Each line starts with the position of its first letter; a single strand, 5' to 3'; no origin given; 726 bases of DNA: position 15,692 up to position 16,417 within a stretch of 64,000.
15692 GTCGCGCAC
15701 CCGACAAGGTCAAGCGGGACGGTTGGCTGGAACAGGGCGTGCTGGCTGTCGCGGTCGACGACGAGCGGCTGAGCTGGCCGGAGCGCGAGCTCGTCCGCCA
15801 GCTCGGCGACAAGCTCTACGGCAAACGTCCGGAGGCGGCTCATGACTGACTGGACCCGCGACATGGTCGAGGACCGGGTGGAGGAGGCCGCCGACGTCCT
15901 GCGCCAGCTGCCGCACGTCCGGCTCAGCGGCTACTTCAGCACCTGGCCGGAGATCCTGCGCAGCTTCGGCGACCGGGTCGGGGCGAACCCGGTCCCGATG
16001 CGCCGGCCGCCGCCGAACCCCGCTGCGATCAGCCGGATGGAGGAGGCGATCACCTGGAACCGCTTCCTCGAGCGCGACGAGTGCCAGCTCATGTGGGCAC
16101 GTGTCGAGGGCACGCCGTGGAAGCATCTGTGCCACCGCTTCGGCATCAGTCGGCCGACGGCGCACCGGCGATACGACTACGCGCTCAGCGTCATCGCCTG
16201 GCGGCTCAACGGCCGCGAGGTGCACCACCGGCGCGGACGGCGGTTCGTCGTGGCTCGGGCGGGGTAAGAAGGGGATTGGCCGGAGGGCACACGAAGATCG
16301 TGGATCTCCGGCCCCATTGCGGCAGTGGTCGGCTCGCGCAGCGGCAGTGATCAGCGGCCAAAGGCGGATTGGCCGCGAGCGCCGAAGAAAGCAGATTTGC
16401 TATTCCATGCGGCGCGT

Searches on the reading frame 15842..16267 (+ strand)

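Call 57: search_protein_families(library=pfam, proteins=[window:15842-16267:+], max_evalue=0.001)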
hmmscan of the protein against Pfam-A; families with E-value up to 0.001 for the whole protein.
window:15842-16267:+ (141 aa): 2 families
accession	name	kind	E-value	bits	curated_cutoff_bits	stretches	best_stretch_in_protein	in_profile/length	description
PF19889.5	DUF6362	-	1.3e-34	118.9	31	1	21-118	1-98/98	Domain of unknown function (DUF6362)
PF13613.12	HTH_Tnp_4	-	0.0002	21.3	27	1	94-122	23-51/53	Helix-turn-helix of DDE superfamily endonuclease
